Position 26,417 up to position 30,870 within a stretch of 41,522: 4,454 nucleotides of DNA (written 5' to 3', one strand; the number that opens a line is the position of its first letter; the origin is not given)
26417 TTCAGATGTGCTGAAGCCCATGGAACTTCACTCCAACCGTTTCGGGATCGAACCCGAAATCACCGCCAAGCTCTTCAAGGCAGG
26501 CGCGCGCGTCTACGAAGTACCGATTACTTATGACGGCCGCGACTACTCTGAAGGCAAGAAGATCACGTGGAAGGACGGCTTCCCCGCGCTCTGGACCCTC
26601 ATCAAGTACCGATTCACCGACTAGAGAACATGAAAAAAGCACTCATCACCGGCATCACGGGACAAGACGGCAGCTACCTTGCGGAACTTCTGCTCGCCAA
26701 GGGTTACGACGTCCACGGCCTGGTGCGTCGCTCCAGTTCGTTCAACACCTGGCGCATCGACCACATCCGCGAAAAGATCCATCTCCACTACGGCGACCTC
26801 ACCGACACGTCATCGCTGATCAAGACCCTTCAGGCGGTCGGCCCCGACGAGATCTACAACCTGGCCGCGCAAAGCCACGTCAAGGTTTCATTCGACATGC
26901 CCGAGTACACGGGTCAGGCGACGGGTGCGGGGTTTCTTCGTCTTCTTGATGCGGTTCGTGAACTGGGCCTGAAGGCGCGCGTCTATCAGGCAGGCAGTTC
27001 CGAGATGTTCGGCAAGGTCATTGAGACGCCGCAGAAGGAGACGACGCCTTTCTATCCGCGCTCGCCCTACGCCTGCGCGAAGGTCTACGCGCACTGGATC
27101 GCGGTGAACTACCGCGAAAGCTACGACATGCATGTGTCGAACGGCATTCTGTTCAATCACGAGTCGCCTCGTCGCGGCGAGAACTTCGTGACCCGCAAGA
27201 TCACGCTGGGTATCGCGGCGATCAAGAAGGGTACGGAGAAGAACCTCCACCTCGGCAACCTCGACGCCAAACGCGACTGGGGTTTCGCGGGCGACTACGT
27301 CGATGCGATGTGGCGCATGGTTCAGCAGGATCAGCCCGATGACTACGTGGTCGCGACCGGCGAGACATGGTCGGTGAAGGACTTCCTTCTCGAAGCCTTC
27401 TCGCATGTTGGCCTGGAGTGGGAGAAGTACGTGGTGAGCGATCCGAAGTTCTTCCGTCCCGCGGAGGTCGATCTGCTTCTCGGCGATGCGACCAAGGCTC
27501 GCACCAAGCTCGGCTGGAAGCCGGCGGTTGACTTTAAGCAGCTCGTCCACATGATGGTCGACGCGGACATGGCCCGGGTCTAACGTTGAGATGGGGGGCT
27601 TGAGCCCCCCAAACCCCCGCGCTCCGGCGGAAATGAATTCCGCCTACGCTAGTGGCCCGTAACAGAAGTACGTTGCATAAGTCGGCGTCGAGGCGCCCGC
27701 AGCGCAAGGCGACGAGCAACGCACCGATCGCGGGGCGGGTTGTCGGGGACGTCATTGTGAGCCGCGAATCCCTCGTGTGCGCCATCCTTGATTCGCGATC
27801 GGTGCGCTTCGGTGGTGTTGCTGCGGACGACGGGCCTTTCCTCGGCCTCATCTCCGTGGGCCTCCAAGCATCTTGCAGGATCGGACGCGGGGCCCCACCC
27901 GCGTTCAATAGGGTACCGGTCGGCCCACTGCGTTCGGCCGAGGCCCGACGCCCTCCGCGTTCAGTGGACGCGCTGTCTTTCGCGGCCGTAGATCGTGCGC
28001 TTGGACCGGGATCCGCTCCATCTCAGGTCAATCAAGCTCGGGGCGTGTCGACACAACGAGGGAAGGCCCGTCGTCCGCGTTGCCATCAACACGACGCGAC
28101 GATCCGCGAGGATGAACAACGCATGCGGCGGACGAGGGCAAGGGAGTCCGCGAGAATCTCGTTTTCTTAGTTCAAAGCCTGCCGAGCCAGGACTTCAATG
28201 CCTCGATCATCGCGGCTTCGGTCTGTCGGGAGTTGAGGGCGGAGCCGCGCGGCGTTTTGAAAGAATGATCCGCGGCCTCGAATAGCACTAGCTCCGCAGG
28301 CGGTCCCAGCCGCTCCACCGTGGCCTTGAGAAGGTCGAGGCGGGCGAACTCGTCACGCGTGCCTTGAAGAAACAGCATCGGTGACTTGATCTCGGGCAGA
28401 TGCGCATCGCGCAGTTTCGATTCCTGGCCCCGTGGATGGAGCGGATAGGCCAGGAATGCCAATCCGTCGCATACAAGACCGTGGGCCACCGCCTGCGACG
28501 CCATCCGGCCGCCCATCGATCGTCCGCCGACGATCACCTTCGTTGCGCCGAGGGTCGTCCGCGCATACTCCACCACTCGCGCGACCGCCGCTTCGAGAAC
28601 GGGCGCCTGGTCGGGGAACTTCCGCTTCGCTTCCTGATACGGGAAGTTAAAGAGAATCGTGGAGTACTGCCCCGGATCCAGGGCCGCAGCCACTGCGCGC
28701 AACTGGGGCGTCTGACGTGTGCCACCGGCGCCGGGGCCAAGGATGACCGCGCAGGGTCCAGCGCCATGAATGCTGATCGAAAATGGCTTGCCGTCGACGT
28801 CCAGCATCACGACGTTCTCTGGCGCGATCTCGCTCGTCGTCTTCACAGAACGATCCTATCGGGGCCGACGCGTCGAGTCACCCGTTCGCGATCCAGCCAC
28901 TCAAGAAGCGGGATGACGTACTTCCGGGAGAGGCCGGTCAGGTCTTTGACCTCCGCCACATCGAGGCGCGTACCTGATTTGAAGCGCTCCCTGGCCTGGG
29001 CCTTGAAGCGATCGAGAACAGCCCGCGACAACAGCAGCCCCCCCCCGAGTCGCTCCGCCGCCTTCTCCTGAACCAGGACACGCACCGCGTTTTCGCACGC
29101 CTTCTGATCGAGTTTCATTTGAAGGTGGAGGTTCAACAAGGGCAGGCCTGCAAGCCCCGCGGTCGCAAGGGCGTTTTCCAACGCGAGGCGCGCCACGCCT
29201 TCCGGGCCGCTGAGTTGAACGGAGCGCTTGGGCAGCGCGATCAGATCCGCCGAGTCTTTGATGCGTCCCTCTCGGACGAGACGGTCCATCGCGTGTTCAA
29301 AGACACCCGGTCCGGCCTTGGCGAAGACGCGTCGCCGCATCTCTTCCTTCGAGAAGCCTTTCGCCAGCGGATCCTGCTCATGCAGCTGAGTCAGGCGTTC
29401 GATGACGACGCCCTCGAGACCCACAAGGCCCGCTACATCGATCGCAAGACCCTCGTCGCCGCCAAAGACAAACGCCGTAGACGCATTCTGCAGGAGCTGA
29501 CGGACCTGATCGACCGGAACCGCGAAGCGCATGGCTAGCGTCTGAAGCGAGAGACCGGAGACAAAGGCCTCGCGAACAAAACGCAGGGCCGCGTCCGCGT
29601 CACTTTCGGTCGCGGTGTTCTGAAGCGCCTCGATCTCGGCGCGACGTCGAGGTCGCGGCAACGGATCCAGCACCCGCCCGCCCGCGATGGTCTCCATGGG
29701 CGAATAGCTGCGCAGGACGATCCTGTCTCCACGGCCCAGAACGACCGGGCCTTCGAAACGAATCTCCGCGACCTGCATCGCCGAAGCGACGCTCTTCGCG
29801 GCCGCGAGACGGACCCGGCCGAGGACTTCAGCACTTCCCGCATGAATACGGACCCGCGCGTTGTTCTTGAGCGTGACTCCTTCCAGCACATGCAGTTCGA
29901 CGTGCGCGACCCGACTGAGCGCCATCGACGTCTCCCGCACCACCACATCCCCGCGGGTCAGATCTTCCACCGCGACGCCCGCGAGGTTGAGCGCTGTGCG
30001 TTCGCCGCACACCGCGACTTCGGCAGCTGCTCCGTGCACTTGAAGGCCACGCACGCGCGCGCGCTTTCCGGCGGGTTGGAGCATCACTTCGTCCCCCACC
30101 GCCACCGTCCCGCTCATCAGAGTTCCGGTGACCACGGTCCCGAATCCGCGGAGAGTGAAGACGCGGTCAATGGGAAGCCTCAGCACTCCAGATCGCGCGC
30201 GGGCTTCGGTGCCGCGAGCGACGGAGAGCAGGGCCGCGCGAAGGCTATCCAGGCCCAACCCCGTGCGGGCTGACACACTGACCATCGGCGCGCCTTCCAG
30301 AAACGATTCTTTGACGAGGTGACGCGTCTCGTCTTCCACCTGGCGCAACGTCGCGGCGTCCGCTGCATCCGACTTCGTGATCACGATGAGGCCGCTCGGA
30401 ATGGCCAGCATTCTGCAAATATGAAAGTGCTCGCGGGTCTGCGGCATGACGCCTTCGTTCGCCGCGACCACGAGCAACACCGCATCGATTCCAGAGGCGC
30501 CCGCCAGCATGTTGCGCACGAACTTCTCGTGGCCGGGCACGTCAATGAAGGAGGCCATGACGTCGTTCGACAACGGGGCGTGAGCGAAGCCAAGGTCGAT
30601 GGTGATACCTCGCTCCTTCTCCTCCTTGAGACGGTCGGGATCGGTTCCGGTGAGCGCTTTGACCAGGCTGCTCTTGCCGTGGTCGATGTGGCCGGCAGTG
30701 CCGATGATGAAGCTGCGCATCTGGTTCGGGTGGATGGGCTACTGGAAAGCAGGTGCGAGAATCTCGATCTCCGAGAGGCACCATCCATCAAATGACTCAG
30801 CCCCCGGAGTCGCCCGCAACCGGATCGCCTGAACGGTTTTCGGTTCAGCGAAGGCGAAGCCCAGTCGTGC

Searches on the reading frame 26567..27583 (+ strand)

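Call 18: search_protein_families(library=pfam, proteins=[window:26567-27583:+], max_evalue=0.001)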
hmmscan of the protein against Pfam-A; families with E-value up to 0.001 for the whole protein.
window:26567-27583:+ (338 aa): 3 families
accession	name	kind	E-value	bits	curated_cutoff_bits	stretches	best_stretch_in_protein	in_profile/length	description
PF16363.11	GDP_Man_Dehyd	-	2.4e-140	468.1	27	1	26-330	1-332/332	GDP-mannose 4,6 dehydratase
PF01370.27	Epimerase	-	5.9e-75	252.2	20.9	1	25-263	1-240/240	NAD dependent epimerase/dehydratase family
PF04321.23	RmlD_sub_bind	-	7.9e-05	22.3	27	1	24-134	2-93/287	RmlD substrate binding domain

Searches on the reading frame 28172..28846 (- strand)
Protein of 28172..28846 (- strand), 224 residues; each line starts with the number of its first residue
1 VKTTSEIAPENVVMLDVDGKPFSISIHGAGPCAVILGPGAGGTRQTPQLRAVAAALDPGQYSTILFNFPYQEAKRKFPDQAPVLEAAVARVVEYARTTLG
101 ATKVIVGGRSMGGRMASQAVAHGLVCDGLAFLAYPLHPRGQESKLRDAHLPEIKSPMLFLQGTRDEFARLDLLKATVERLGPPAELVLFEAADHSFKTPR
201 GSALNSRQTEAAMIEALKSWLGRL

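Call 18: search_protein_families(library=pfam, proteins=[window:28172-28846:-], max_evalue=0.001)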
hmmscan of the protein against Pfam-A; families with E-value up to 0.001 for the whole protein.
window:28172-28846:- (224 aa): 6 families
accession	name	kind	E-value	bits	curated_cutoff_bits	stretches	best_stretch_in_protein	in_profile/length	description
PF20408.4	Abhydrolase_11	-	5e-41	141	27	1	33-220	4-191/193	Alpha/beta hydrolase domain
PF01738.24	DLH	-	1.8e-09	37.9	21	1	92-222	85-214/217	Dienelactone hydrolase family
PF00561.26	Abhydrolase_1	-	3.6e-07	30.5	25.8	1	35-122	4-89/245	alpha/beta hydrolase fold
PF12695.13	Abhydrolase_5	-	7.3e-06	26.3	27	1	90-195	45-141/164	Alpha/beta hydrolase family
PF12146.15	Hydrolase_4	-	0.00015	21.6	27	0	149-195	186-233/239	Serine aminopeptidase, S33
PF12697.13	Abhydrolase_6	-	0.00045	21.4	26.3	0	35-151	2-110/217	Alpha/beta hydrolase family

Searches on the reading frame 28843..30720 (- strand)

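Call 18: search_protein_families(library=pfam, proteins=[window:28843-30720:-], max_evalue=0.001)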
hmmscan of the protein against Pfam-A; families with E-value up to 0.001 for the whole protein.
window:28843-30720:- (625 aa): 6 families
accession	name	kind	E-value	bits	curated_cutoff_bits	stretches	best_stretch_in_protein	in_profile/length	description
PF00009.33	GTP_EFTU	-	4.2e-37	128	26.5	1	4-166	4-184/188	Elongation factor Tu GTP binding domain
PF09107.17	SelB-wing_3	-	1.5e-16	60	23.2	1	581-623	4-46/47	Elongation factor SelB, winged helix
PF25461.1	Beta-barrel_SelB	-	1.4e-14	54.6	27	1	276-355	6-78/80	Selenocysteine-specific elongation factor, beta-barrel domain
PF03144.31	GTP_EFTU_D2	-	2.6e-14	53.9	30.3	1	194-260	1-72/73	Elongation factor Tu domain 2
PF09106.17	SelB-wing_2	-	1.1e-11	45.1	22.3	1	440-496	1-57/57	Elongation factor SelB, winged helix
PF01926.29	MMR_HSR1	-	2.6e-07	31.2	21.9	1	6-108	2-106/113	50S ribosome-binding GTPase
